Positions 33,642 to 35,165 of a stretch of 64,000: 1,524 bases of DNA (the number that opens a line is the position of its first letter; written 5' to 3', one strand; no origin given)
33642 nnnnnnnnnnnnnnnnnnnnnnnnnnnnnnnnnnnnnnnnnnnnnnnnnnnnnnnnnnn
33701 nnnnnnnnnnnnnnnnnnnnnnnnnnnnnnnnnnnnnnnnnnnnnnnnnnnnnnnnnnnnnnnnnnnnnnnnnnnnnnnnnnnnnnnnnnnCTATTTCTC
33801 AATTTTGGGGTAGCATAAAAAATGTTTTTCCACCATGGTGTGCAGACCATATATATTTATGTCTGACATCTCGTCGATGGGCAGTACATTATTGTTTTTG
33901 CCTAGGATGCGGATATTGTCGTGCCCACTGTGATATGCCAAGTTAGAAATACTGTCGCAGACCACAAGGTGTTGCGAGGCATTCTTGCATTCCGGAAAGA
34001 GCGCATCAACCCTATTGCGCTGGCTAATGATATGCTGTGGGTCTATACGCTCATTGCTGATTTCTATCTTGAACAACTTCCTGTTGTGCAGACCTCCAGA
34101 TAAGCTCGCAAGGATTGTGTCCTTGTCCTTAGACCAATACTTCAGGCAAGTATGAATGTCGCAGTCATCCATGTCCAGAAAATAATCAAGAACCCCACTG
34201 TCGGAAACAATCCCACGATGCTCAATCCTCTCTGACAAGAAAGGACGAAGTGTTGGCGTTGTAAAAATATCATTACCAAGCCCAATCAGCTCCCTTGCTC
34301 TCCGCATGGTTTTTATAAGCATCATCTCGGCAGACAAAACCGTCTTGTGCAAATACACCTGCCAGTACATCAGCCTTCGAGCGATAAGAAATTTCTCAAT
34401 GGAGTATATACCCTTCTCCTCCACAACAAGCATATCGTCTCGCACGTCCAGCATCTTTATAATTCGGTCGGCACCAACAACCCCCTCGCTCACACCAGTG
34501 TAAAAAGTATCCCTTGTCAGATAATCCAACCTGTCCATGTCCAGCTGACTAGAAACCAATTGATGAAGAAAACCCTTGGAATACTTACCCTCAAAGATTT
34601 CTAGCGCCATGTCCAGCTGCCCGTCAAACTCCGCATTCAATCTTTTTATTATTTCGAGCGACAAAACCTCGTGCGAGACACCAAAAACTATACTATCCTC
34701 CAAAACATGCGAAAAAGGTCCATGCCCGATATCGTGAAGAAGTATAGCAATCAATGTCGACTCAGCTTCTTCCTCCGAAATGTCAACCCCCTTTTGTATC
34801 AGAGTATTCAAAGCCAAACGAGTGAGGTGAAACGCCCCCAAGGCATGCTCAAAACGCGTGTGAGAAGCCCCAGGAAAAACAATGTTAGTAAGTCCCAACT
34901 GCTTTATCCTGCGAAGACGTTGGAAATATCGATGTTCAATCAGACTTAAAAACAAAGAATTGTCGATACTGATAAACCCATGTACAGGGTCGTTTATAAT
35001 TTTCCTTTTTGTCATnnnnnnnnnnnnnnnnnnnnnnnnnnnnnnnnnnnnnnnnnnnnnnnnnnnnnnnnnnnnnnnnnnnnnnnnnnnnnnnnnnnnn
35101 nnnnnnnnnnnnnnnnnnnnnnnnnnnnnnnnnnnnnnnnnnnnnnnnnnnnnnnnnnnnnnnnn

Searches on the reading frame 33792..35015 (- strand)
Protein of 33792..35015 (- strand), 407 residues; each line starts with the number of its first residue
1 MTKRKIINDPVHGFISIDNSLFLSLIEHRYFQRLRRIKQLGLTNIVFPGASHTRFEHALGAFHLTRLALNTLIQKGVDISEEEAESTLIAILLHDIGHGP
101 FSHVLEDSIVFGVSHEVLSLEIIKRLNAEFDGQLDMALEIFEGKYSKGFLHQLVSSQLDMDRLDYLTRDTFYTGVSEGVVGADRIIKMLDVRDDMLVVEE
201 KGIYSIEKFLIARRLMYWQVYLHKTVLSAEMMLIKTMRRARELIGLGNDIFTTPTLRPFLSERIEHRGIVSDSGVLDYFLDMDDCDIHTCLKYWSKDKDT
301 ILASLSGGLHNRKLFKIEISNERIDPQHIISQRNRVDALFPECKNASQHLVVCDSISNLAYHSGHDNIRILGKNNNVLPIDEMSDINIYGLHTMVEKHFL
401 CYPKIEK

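Call 11: search_protein_families(library=pfam, proteins=[window:33792-35015:-])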
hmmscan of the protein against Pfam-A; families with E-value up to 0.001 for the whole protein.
window:33792-35015:- (407 aa): 2 families
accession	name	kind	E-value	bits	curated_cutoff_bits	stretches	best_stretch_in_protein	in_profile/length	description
PF19276.4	HD_assoc_2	-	8.8e-13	48.6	23.1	1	182-240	3-61/222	HD associated region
PF01966.28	HD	-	2.7e-08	34.6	22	1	54-135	1-76/116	HD domain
